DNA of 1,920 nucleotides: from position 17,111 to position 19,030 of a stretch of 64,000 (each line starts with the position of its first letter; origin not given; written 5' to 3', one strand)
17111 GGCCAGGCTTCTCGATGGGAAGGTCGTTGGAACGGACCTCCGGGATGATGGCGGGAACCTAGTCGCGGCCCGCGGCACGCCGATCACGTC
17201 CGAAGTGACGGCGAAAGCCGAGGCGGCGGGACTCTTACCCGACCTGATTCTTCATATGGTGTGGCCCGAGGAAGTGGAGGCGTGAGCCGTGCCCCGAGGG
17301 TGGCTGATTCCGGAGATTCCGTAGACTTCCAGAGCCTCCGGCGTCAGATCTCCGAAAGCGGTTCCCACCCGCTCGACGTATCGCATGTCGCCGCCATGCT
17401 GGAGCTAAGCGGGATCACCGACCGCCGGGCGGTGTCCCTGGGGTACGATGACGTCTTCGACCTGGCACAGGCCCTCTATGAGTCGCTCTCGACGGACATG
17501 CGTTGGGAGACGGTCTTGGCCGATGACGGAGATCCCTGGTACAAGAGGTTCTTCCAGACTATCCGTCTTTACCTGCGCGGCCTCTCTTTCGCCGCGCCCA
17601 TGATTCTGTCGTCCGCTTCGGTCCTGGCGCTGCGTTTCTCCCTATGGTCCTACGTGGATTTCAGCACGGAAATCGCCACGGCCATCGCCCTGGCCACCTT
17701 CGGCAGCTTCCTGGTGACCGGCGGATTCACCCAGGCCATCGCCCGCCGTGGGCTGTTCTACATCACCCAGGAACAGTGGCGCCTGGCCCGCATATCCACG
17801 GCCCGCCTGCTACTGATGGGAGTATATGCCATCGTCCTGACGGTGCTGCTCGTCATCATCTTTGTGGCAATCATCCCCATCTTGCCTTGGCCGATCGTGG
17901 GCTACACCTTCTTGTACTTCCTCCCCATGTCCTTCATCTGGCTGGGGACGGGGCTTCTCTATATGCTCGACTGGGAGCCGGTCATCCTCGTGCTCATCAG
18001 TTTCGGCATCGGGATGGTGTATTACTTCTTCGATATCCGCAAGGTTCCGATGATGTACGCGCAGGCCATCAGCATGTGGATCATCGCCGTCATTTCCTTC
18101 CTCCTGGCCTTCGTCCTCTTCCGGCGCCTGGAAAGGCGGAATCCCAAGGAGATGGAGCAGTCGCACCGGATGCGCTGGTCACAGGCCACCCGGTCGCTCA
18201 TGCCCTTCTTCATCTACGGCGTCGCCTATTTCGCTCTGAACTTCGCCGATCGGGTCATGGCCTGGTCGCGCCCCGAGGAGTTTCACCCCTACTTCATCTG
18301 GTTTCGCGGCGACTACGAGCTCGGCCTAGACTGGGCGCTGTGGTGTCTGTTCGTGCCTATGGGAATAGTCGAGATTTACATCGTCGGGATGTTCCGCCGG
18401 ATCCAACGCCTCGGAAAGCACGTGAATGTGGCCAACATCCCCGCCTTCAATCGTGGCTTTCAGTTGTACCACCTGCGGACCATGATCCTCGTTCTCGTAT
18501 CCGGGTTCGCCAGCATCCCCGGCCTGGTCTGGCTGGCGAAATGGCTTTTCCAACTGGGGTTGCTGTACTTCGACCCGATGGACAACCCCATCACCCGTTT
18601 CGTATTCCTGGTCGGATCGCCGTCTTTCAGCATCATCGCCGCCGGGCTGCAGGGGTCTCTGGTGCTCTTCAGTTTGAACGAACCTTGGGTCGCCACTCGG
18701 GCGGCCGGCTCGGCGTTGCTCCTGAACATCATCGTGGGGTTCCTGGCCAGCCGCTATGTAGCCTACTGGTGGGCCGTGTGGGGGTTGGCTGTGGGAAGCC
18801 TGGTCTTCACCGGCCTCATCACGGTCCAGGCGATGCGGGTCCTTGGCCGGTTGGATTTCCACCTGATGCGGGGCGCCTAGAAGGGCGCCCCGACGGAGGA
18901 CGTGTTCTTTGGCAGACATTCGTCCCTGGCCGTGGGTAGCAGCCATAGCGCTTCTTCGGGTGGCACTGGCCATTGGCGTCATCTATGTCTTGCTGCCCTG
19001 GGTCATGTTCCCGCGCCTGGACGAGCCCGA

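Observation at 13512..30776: Pel-like polysaccharide operon with no PelD or PelE but a large accessory set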

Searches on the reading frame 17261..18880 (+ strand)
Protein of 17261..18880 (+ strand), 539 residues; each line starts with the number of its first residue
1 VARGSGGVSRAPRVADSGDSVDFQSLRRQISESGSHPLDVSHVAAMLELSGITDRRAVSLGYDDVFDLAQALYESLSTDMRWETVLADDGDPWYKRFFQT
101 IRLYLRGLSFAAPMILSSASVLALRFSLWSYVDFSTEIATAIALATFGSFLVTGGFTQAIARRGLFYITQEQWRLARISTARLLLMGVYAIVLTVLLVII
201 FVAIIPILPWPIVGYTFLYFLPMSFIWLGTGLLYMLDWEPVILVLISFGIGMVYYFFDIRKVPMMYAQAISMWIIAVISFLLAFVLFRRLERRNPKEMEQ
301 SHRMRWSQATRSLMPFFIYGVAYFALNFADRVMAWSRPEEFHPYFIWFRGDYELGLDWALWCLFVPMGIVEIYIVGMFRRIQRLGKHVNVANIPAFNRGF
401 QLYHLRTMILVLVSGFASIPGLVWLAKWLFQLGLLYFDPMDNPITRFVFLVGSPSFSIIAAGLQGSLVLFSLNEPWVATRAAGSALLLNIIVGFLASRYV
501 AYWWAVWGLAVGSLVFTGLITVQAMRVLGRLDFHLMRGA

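Call 3: search_protein_families(library=pfam, proteins=[window:17261-18880:+], max_evalue=0.01)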
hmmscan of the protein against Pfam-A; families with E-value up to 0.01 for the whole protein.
window:17261-18880:+ (539 aa): 0 families

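Call 5: search_protein_families(library=ncbifam, proteins=[window:17261-18880:+], max_evalue=0.01)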
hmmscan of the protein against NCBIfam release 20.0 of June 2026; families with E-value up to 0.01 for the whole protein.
window:17261-18880:+ (539 aa): 0 families

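Call 8: search_protein_families(library=pfam, proteins=[window:17261-18880:+], max_evalue=10)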
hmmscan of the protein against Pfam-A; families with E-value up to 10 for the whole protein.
window:17261-18880:+ (539 aa): 2 families
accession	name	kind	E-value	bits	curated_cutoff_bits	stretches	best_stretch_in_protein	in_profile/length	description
PF00060.32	Lig_chan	-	0.068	13.4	30.8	1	270-327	2-57/146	Ligand-gated ion channel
PF03719.21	Ribosomal_S5_C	-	0.18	11.7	21.5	1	43-78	25-60/71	Ribosomal protein S5, C-terminal domain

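Call 11: find_homologous_proteins(query=window:17261-18880:+)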
Query window:17261-18880:+ (539 aa): 159 proteins with E <= 0.001 among 8000 candidates; the best 120 are listed.
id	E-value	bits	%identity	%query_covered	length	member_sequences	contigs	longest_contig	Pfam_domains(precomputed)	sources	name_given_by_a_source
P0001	0.0e+0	1177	100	99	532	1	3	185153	-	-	-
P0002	1.0e-242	825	69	99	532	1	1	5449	-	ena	-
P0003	1.6e-184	633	57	99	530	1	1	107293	-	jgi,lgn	jgi:hypothetical protein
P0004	1.5e-172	593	56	95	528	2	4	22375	-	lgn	-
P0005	2.0e-158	546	53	94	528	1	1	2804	-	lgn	-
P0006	2.6e-151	523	49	98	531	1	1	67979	-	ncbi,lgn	-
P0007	1.6e-150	520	49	96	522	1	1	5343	-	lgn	-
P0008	3.9e-149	516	50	96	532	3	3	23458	-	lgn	-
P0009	5.5e-143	495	50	93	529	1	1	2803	-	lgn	-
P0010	7.7e-142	492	47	99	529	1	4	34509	PF16933.11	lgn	-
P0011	1.9e-131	457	46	98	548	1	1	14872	-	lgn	-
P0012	1.8e-129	451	45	95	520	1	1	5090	-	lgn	-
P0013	1.1e-127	445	45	95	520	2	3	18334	-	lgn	-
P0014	1.7e-110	388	40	97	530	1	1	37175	-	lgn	-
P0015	6.3e-110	386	41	95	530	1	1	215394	-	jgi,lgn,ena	-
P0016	6.4e-106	373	40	96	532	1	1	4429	PF16933.11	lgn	-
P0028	2.7e-90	322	36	98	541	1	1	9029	PF16933.11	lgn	-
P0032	1.3e-88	316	36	97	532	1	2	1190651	-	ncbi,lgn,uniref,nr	ncbi:hypothetical protein FHS18_000777 [Paenibacillus phyllosphaerae]|uniref:Uncharacterized protein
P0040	1.5e-86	309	37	98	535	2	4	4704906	PF16933.11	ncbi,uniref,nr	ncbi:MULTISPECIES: hypothetical protein [unclassified Paenibacillus]|uniref:hypothetical protein n=1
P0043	2.7e-86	308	35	99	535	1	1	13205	PF16933.11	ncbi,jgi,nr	ncbi:MAG: hypothetical protein K0Q73_3634 [Paenibacillus sp.]|jgi:hypothetical protein|nr:hypothetic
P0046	1.3e-85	306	37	95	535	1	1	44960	PF16933.11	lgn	-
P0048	2.0e-85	306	37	96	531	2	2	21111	PF16933.11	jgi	-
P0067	1.1e-83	300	35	96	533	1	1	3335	PF16933.11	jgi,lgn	jgi:hypothetical protein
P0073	3.3e-83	298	36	96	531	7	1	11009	PF16933.11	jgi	jgi:hypothetical protein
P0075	8.9e-83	297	36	96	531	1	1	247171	PF16933.11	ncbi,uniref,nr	ncbi:hypothetical protein [Paenisporosarcina indica]|uniref:hypothetical protein n=1 Tax=Paenisporos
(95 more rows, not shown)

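Call 13: search_protein_families(library=pfam, alignment_id=A1, max_evalue=0.01)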
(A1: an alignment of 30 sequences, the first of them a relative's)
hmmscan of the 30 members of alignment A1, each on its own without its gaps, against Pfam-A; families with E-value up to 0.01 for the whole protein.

A. member 1, P0001 (532 aa): 0 families

B. families by the number of members that match (of 30 scanned): 1 family
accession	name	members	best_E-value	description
PF16933.10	PelG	15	4.8e-11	Putative exopolysaccharide Exporter (EPS-E)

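Call 14: search_solved_structures(query=A1, max_evalue=1)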
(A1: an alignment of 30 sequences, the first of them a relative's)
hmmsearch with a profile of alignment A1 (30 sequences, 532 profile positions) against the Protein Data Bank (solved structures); distinct sequences matched with E-value up to 1: 0.

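Call 15: find_encoding_contigs(protein=P0001, flank=10000, max_places=3)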
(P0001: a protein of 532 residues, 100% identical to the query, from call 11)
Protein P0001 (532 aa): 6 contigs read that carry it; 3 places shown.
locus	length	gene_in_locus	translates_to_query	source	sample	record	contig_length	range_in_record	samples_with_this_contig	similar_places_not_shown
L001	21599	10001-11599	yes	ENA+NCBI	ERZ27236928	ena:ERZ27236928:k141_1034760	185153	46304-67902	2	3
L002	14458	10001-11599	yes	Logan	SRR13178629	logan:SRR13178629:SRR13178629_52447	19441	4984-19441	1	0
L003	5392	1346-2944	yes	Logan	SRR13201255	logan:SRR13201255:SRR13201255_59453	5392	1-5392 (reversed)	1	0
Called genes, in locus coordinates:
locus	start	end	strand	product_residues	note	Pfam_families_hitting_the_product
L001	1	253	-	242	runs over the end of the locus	PF00037:Fer4 (weak), PF12797:Fer4_2 (weak), PF12837:Fer4_6 (weak), PF12838:Fer4_7 (weak), PF13187:Fer4_9 (weak), PF13237:Fer4_10 (weak), PF14697:Fer4_21 (weak)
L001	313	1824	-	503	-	PF01970:TctA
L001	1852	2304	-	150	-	PF07331:TctB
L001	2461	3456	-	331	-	PF03401:TctC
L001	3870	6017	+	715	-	PF03704:BTAD, PF13191:AAA_16, PF13401:AAA_22 (weak)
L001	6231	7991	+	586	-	PF11997:DUF3492, PF13439:Glyco_transf_4, PF13579:Glyco_trans_4_4, PF00534:Glycos_transf_1, PF13692:Glyco_trans_1_4, PF13524:Glyco_trans_1_2 (weak)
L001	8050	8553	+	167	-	-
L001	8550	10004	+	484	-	-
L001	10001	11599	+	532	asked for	-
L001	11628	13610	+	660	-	-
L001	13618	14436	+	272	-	PF00535:Glycos_transf_2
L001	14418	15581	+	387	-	PF14397:ATPgrasp_ST (faint), PF02222:ATP-grasp, PF02655:ATP-grasp_3, PF02786:CPSase_L_D2 (faint), PF15632:ATPgrasp_Ter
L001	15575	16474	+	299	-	PF01522:Polysacc_deac_1, PF11959:DUF3473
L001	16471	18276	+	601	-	PF13487:HD_5, PF01966:HD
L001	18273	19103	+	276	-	PF03537:Glyco_hydro_114 (weak)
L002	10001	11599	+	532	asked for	-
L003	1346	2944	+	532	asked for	-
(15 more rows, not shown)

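Call 16: find_encoding_contigs(protein=P0032, flank=10000, max_places=2)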
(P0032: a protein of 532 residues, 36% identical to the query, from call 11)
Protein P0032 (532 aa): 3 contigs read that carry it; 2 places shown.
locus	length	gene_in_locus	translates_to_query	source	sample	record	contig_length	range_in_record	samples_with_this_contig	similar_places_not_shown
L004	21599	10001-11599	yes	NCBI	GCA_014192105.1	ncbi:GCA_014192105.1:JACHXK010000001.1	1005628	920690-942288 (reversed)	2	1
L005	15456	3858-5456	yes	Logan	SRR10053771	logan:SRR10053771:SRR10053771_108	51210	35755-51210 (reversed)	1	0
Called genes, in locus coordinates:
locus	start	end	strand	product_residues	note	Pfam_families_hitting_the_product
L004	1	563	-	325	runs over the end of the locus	PF00248:Aldo_ket_red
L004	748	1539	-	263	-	PF00106:adh_short, PF13561:adh_short_C2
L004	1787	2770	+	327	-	PF00535:Glycos_transf_2, PF13641:Glyco_tranf_2_3 (faint)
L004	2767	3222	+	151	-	PF04138:GtrA_DPMS_TM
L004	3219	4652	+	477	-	PF27133:YfdI_N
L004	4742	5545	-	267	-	PF12686:DUF3800 (weak)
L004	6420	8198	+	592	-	PF11997:DUF3492, PF13439:Glyco_transf_4, PF20706:GT4-conflict (faint), PF00534:Glycos_transf_1, PF13692:Glyco_trans_1_4, PF13524:Glyco_trans_1_2, PF13432:TPR_16 (weak), PF14559:TPR_19 (weak)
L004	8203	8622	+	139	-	-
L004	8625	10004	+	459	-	-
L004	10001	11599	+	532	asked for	-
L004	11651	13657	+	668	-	-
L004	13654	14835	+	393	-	PF02655:ATP-grasp_3, PF02786:CPSase_L_D2, PF02222:ATP-grasp, PF07478:Dala_Dala_lig_C (faint), PF15632:ATPgrasp_Ter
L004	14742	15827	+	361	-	PF01522:Polysacc_deac_1, PF11959:DUF3473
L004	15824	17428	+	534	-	PF01554:MatE (faint), PF03023:MurJ, PF13440:Polysacc_synt_3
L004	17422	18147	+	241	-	PF00535:Glycos_transf_2, PF13641:Glyco_tranf_2_3 (weak)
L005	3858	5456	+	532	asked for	-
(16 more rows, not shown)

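Call 21: find_related_loci(query=A1, collection=genome_contigs, flank=10000)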
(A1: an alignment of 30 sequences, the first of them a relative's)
Query A1 (532 aa) in genome_contigs; peptide patterns used: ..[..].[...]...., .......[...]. (x = any residue, [..] = any of these).
130 stretches matched a pattern; 103 encode a relative of the query (tblastn E <= 1e-3); the best 80 are kept; 80 distinct loci.
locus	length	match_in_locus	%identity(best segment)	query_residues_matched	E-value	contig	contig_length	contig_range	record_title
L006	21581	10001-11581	49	4-530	1e-155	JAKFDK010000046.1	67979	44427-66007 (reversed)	MAG: Clostridia bacterium isolate LC045 contig-124_280, whole genome shotgun sequence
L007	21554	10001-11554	38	13-528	9e-99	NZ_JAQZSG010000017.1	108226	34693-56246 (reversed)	Paenibacillus thermotolerans strain YIM B05602 Scaffold17, whole genome shotgun sequence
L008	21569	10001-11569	37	8-528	4e-96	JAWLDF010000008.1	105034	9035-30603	MAG: Bacilli bacterium isolate 15dZY3.bin.90 NODE_380_length_105034_cov_11.410111, whole genome shotgun sequence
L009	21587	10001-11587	36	8-528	8e-95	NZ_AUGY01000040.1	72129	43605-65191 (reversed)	Paenibacillus alginolyticus DSM 5050 = NBRC 15375 strain DSM 5050 G519DRAFT_scaffold00036.36_C, whole genome shotgun seq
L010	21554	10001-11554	36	10-527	3e-94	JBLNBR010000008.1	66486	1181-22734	MAG: Ignavibacteriales bacterium isolate MAG146 PRJNA950955_bin8_renamed_7, whole genome shotgun sequence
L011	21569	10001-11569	36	8-528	6e-94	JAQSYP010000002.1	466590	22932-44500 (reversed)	MAG: Bacillales bacterium isolate L_E1_T20_B_bin.23 scaffold_67, whole genome shotgun sequence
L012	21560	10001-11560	38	7-527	2e-93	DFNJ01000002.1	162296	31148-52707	MAG TPA_asm: Firmicutes bacterium UBA3570 UBA3570_contig_40, whole genome shotgun sequence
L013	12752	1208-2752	36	16-528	9e-94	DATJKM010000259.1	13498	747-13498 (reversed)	MAG TPA_asm: Candidatus Udaeobacter sp. isolate SMAG_U15593 k141_5039126, whole genome shotgun sequence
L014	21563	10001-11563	37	7-528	4e-93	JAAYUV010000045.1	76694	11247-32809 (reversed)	MAG: Peptococcaceae bacterium isolate AS27yjCOA_185 135933_AS27, whole genome shotgun sequence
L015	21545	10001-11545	37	16-528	6e-93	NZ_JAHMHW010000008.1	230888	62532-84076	Paenibacillus vietnamensis strain N4 NODE_8_length_230888_cov_34.856619, whole genome shotgun sequence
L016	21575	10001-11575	36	6-528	2e-92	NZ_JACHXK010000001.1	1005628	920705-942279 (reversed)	Paenibacillus phyllosphaerae strain CECT 5862 Ga0372392_01, whole genome shotgun sequence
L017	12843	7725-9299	35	6-528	5e-92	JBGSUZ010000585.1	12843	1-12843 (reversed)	MAG: Acidaminobacteraceae bacterium isolate JTS-AC445 k141_4391023, whole genome shotgun sequence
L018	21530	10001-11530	38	11-519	2e-91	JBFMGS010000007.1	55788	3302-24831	MAG: Bacillota bacterium isolate MAG303 MAG303_7, whole genome shotgun sequence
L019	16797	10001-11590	36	8-528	3e-91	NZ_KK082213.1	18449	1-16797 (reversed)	Paenibacillus darwinianus strain Br scaffold88, whole genome shotgun sequence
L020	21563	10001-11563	34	8-528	4e-91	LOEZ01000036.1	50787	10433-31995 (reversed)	MAG: Gracilibacter sp. BRH_c7a BRHa_1002078, whole genome shotgun sequence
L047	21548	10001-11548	36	16-528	6e-85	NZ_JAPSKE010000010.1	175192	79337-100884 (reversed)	MAG: Paenibacillus sp. isolate RH52_bin.008 NODE_43_length_175192_cov_5.296221, whole genome shotgun sequence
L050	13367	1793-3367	36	5-528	2e-84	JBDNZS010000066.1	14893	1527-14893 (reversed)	MAG: Ethanoligenens sp. isolate WK034_bin.8 NODE_871_length_14893_cov_14.744575, whole genome shotgun sequence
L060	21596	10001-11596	33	4-532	2e-82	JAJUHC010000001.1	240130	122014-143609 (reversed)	MAG: Clostridiales bacterium isolate bin54 k141_635126_length_240130_cov_81.0319, whole genome shotgun sequence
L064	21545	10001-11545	35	16-528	1e-84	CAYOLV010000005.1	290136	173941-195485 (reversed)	MAG TPA_asm: uncultured Peptostreptococcaceae bacterium isolate SRP302447_co4_435 genome assembly, contig: NODE_122_leng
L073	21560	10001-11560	34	11-528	1e-77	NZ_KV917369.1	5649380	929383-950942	Priestia abyssalis strain DSM 25875 Scaffold1, whole genome shotgun sequence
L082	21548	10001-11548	36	15-528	5e-84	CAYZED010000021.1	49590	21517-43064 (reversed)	MAG TPA_asm: uncultured Clostridiaceae bacterium isolate binchicken_co113_3 genome assembly, contig: NODE_772_length_495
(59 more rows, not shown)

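Call 76: predict_structure(alignment_id=A1)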
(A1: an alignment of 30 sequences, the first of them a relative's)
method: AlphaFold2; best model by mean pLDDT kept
length: 532 residues; sequences in the alignment: 30
mean_pLDDT: 84.7   pTM: 0.80
mean pLDDT of the five models: 84.7, 83.8, 83.5, 82.8, 82.8
residues with pLDDT >= 90: 252; 70-90: 208; 50-70: 50; < 50: 22
segments of 3 or more residues with pLDDT < 50: 1-11, 73-80, 291-293
pLDDT, mean of each block of 10 residues (from residue 1): 40 73 69 76 78 86 84 48 75 88 82 81 84 92 89 78 76 87 93 91 92 94 89 90 94 93 96 92 73 53 74 92 91 76 90 90 90 77 78 95 96 92 87 92 97 95 87 96 97 95 98 96 76 51
secondary structure, 60 per line:
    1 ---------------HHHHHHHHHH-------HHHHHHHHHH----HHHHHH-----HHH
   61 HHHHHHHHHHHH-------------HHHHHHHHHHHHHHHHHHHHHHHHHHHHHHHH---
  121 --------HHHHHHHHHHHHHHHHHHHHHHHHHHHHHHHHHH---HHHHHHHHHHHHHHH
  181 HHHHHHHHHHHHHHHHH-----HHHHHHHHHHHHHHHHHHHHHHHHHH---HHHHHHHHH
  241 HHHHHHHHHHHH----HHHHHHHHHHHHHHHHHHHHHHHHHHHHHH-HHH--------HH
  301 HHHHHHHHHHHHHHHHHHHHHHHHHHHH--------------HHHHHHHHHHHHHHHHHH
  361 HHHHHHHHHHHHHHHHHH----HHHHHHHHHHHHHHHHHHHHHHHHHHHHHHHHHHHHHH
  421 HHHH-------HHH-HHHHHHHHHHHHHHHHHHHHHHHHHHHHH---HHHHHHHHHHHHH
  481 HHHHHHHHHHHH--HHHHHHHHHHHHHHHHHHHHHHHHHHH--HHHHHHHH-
elements in order: H16-25 H33-42 H47-52 H58-72 H86-117 H129-162 H166-197 H203-228 H232-252 H257-286 H299-328 H343-378 H383-424 H436-464 H468-492 H495-521 H524-531

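Call 79: fold_search(model_id=the predicted structure, library=pdb)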
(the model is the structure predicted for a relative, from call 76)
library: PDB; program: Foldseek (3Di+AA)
matches with E <= 10: 121; with E <= 0.001: 17
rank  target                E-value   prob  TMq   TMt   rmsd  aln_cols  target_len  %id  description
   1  9r1f_A                6.2e-05  1.00  0.47  0.51   9.0       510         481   13  Cryo-EM structure of human MATE1 in complex with metformin (released 2025-11-05)
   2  9rsj_A                1.6e-04  1.00  0.54  0.61   6.3       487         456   14  Cryo-EM structure of MATE transporter NorM-VC in complex with doxorubicin (released 2025-11-26)
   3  9nu4_A                1.7e-04  1.00  0.51  0.47  11.6       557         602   11  Structure of MurJ in complex with single gene lysis protein from phage M (released 2026-02-11)
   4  9r10_A                1.7e-04  1.00  0.52  0.56   6.4       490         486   13  Cryo-EM structure of human MATE1 in complex with cimetidine (released 2025-11-05)
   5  6ids                  2.2e-04  1.00  0.52  0.60   6.6       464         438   11  Crystal structure of Vibrio cholerae MATE transporter VcmN D35N mutant (released 2019-01-16)
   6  3vvs_A                2.3e-04  1.00  0.52  0.60   6.3       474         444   12  Crystal structure of MATE in complex with MaD3S (released 2013-04-03)
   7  3wbn_A                2.4e-04  1.00  0.48  0.55   7.3       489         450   12  Crystal structure of MATE in complex with MaL6 (released 2013-06-12)
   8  9ukv_A                2.6e-04  1.00  0.49  0.50   6.9       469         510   12  JM Complex - E. coli MurJ, Levivirus M lysis protein LysM (SglM) (released 2025-09-10)
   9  6idp                  2.6e-04  1.00  0.48  0.56   6.9       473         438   12  Crystal structure of Vibrio cholerae MATE transporter VcmN in the straight form (released 2019-01-16)
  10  4mlb_A                3.8e-04  1.00  0.49  0.56   7.4       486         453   11  Reverse polarity of binding pocket suggests different function of a MOP superfamily transporter from Pyrococcus furios (released 2013-09-25)
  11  6hfb_B                4.3e-04  1.00  0.48  0.55   7.2       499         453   11  Outward-facing conformation of a multidrug resistance MATE family transporter of the MOP superfamily. (released 2019-06-12)
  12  3w4t                  5.6e-04  1.00  0.49  0.56   7.2       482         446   12  Crystal structure of MATE P26A mutant (released 2013-04-03)
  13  6gwh                  6.9e-04  1.00  0.52  0.61   6.4       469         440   12  Outward-facing conformation of a multidrug resistance MATE family transporter of the MOP superfamily. (released 2019-06-05)
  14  6hfb_D                7.4e-04  1.00  0.50  0.57   6.8       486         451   11  Outward-facing conformation of a multidrug resistance MATE family transporter of the MOP superfamily. (released 2019-06-12)
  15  9r1g_A                7.4e-04  1.00  0.50  0.54   6.9       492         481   13  Cryo-EM structure of human MATE1 (released 2025-11-05)
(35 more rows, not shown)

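Call 84: search_protein_families(library=pfam, proteins=[P0010, P0016, P0028, P0040, P0043, P0046, P0048, P0067, P0073, P0075], max_evalue=0.01)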
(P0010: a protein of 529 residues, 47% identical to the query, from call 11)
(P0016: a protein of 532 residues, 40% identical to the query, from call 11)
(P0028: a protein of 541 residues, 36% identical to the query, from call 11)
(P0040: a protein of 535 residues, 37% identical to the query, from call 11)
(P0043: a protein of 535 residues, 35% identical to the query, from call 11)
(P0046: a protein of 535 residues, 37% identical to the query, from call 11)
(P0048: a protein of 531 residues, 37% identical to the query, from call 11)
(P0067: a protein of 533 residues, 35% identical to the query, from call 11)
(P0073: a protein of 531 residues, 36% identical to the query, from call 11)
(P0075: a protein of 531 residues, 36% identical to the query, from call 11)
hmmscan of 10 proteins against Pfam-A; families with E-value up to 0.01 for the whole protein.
P0010 (529 aa): 1 family
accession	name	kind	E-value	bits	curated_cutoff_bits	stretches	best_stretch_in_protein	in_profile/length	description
PF16933.10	PelG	-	4.8e-11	42.7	29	1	99-525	32-451/452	Putative exopolysaccharide Exporter (EPS-E)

P0016 (532 aa): 0 families

P0028 (541 aa): 0 families

P0040 (535 aa): 1 family
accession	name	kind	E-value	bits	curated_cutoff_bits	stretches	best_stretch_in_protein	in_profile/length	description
PF16933.10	PelG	-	1.1e-05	25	29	1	103-532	29-452/452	Putative exopolysaccharide Exporter (EPS-E)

P0043 (535 aa): 1 family
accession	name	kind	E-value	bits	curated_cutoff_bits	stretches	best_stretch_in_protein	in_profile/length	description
PF16933.10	PelG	-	3.3e-05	23.4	29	1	103-532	29-452/452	Putative exopolysaccharide Exporter (EPS-E)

P0046 (535 aa): 1 family
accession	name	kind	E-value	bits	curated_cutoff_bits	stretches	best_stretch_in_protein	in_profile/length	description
PF16933.10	PelG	-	0.00018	21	29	1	102-532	28-452/452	Putative exopolysaccharide Exporter (EPS-E)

P0048 (531 aa): 1 family
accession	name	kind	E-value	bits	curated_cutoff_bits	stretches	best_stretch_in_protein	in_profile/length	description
PF16933.10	PelG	-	8.5e-06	25.4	29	1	99-528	28-452/452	Putative exopolysaccharide Exporter (EPS-E)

P0067 (533 aa): 1 family
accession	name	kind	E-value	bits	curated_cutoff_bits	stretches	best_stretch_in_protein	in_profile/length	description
PF16933.10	PelG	-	1.1e-06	28.3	29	1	106-530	32-452/452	Putative exopolysaccharide Exporter (EPS-E)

P0073 (531 aa): 1 family
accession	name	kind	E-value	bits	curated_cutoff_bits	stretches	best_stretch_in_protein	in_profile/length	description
PF16933.10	PelG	-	1.8e-06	27.6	29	1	98-528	27-452/452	Putative exopolysaccharide Exporter (EPS-E)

P0075 (531 aa): 1 family
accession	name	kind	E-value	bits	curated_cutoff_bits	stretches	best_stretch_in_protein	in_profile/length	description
PF16933.10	PelG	-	1.3e-06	28.1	29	1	98-528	27-452/452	Putative exopolysaccharide Exporter (EPS-E)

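Call 88: search_protein_families(library=pfam, proteins=[L050:7414-8970:+, L082:18275-18652:+, L064:1108-2850:+, L064:2855-3562:+, L064:3563-4246:+, L060:4091-4840:+, L047:18892-19593:+, L073:18156-19559:+, L064:3-1118:+], max_evalue=0.01)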
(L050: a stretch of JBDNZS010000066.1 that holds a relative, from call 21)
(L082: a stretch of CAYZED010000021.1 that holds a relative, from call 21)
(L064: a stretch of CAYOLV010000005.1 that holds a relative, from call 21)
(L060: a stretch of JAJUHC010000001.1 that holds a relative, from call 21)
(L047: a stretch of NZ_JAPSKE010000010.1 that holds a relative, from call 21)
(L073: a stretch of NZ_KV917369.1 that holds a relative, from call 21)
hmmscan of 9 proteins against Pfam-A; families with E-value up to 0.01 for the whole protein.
L050:7414-8970:+ (518 aa): 1 family
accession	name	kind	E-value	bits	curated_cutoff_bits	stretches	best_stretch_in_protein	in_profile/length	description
PF03023.19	MurJ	-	9.5e-52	176.5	27.4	1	43-480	1-432/451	Lipid II flippase MurJ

L082:18275-18652:+ (125 aa): 1 family
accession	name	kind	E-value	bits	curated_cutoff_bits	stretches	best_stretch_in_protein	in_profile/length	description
PF10066.14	DUF2304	-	4.3e-23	82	25.5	1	5-106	2-103/106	Uncharacterized conserved protein (DUF2304)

L064:1108-2850:+ (580 aa): 1 family
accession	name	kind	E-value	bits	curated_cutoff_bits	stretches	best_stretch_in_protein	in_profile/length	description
PF08757.17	CotH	-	6.4e-52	177.5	23.8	1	139-463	1-316/322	CotH kinase protein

L064:2855-3562:+ (235 aa): 1 family
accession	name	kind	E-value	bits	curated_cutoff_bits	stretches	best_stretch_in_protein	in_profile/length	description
PF09359.15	VTC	-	9.9e-39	133.7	23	1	9-225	2-231/235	VTC domain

L064:3563-4246:+ (227 aa): 1 family
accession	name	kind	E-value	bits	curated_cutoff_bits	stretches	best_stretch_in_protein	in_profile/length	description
PF16316.10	DUF4956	-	5.6e-09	36.4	30.6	1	40-159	5-125/169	Domain of unknown function (DUF4956)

L060:4091-4840:+ (249 aa): 5 families
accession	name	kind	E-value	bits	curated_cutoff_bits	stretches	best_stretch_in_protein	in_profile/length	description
PF00005.33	ABC_tran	-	8e-25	88.5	25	1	21-161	1-136/137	ABC transporter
PF02463.25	SMC_N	-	1.4e-07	31.6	40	0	133-207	136-212/220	RecF/RecN/SMC N terminal domain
PF13304.12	AAA_21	-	1.8e-07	31.9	27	1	137-196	241-302/304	AAA domain, putative AbiEii toxin, Type IV TA system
PF13476.12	AAA_23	-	0.00093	20.3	27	1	23-52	14-40/201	AAA domain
PF20720.3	nSTAND3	-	0.0091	16.1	27.2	0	24-58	10-44/155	Novel STAND NTPase 3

L047:18892-19593:+ (233 aa): 1 family
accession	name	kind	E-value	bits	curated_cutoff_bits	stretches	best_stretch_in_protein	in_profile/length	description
PF16316.10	DUF4956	-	6.4e-11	42.7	30.6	1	45-182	4-128/169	Domain of unknown function (DUF4956)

L073:18156-19559:+ (467 aa): 2 families
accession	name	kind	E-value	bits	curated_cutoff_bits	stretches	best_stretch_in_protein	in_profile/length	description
PF13199.12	Glyco_hydro_66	-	0.002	17.3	23.7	1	298-338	223-263/546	Glycosyl hydrolase family 66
PF03537.19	Glyco_hydro_114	-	0.0023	17.6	27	1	229-360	14-145/231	Glycoside-hydrolase family GH114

L064:3-1118:+ (371 aa): 1 family
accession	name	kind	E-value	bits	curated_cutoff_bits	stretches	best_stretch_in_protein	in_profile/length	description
PF16933.10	PelG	-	2e-84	284.5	29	1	4-338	119-452/452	Putative exopolysaccharide Exporter (EPS-E)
